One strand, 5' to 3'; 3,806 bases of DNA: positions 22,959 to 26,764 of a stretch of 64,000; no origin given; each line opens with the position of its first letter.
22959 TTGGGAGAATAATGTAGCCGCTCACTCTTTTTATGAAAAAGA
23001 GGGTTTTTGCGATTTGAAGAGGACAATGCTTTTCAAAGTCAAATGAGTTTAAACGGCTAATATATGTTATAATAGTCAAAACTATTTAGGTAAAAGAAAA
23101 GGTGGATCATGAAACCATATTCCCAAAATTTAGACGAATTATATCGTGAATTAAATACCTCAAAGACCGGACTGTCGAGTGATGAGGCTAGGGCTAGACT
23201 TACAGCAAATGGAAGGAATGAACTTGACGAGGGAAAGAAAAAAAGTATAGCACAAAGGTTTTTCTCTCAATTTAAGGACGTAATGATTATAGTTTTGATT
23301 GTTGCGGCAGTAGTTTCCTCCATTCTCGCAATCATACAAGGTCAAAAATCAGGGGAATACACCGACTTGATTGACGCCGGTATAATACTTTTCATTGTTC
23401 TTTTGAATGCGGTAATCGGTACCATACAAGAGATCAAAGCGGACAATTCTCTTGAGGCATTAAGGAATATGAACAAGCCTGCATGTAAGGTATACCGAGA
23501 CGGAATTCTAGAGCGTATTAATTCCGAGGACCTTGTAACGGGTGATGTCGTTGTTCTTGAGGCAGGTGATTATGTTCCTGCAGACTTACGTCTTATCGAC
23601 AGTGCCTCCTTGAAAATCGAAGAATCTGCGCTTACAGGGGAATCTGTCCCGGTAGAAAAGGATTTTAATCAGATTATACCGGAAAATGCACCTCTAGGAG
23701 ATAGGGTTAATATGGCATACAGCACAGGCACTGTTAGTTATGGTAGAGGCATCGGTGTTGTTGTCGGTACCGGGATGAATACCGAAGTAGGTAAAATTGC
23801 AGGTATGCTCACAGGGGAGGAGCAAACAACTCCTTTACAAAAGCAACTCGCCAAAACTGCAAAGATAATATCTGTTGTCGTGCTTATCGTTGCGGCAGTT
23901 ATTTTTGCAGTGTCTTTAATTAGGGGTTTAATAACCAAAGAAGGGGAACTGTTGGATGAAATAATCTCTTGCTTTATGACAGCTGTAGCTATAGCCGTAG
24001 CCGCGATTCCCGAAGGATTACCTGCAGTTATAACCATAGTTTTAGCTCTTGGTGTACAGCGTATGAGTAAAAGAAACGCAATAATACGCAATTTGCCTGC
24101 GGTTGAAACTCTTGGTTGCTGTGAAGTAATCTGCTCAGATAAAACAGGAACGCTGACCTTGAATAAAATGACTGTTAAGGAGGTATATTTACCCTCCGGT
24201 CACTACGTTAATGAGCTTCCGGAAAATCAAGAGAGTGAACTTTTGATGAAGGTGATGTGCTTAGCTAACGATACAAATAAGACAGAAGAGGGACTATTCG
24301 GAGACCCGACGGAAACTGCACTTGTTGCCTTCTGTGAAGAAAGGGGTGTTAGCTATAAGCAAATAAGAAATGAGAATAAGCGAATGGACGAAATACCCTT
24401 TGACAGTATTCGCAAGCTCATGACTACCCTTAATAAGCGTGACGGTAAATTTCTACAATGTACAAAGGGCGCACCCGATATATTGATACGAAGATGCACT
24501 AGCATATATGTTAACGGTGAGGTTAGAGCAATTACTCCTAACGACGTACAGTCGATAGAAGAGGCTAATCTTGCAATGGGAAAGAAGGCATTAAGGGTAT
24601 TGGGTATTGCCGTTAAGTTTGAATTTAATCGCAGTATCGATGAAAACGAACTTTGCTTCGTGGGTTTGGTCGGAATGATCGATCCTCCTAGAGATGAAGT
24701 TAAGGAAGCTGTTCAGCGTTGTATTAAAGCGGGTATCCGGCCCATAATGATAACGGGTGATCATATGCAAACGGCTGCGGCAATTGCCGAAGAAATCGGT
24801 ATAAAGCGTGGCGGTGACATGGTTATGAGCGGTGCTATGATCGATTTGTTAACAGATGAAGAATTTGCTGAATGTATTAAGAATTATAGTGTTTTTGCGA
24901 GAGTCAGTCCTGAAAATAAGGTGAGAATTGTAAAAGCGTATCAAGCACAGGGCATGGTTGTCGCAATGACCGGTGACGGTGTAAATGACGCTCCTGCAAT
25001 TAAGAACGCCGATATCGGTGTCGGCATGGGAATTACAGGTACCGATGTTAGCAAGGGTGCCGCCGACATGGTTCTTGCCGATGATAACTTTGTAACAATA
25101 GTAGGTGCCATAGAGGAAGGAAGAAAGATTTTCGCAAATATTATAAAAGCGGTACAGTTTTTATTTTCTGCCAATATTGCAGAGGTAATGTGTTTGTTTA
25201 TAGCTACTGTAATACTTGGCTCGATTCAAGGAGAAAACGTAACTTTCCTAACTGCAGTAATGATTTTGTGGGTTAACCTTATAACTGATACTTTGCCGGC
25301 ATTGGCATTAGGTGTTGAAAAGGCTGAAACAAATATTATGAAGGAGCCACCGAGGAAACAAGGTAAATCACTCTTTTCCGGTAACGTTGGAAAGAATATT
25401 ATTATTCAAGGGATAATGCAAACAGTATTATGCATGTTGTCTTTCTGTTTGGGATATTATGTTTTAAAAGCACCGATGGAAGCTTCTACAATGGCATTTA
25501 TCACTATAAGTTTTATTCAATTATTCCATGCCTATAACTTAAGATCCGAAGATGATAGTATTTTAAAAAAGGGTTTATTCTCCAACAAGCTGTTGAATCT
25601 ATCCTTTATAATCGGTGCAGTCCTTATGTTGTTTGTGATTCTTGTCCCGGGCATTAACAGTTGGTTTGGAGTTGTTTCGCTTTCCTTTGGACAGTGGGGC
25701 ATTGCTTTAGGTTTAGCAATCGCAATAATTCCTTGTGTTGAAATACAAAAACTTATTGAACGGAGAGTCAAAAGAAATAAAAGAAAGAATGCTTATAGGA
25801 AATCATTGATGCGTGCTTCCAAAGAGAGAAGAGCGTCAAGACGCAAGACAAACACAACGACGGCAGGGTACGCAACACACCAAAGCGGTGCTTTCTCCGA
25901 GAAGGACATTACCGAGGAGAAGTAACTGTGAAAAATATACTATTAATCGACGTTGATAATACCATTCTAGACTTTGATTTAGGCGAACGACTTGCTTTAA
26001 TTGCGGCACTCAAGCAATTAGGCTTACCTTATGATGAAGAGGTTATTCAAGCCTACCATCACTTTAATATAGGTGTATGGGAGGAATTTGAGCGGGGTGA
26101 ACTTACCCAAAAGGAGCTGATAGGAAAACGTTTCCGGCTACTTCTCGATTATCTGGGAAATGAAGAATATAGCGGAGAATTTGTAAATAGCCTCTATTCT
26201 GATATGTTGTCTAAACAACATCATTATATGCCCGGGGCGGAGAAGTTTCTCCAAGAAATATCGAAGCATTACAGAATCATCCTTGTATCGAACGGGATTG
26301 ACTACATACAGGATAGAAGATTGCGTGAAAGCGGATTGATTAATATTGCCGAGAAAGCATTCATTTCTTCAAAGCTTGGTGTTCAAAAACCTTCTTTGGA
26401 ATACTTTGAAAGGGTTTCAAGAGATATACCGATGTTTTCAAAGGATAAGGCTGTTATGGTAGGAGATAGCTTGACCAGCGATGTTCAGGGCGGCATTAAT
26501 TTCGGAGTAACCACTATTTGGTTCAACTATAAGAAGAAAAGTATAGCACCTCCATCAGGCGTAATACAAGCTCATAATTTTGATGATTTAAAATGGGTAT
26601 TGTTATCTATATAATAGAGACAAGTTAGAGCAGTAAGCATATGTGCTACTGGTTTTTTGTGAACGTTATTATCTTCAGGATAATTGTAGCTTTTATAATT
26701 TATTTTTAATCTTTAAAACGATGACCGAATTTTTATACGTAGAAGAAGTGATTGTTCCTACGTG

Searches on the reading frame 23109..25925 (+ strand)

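Call 23: search_protein_families(library=pfam, proteins=[window:23109-25925:+], max_evalue=0.001)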
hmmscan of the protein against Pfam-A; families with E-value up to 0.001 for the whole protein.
window:23109-25925:+ (938 aa): 6 families
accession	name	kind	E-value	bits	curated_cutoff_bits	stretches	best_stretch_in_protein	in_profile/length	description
PF00689.26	Cation_ATPase_C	-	4.5e-55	186.6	27.3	1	713-883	3-175/175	Cation transporting ATPase, C-terminus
PF00122.25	E1-E2_ATPase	-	1.2e-47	162.2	28.1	1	121-322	2-181/181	E1-E2 ATPase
PF00690.31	Cation_ATPase_N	-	1.1e-22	79.9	20.4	1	4-70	2-69/69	Cation transporter/ATPase, N-terminus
PF13246.12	Cation_ATPase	-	8.2e-22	77.5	21.7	1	387-466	10-91/91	Cation transport ATPase (P-type)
PF00702.32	Hydrolase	-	2.1e-20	74.4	26.4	1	340-635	3-191/191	haloacid dehalogenase-like hydrolase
PF08282.18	Hydrolase_3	-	5.7e-05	23.4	20.9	0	607-660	195-247/255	haloacid dehalogenase-like hydrolase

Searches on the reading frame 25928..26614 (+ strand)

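Call 23: search_protein_families(library=pfam, proteins=[window:25928-26614:+], max_evalue=0.001)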
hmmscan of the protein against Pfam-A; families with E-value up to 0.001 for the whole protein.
window:25928-26614:+ (228 aa): 4 families
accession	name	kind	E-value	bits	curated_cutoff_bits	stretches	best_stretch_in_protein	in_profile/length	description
PF13419.12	HAD_2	-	4e-13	50.3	23.8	1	8-198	4-177/178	Haloacid dehalogenase-like hydrolase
PF00702.32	Hydrolase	-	1.1e-12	49.2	26.4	1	4-193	3-191/191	haloacid dehalogenase-like hydrolase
PF13242.12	Hydrolase_like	-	3e-07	30.7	22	1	153-198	3-47/75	HAD-hyrolase-like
PF12710.13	HAD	-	0.00052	20.9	27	1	6-136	2-123/189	haloacid dehalogenase-like hydrolase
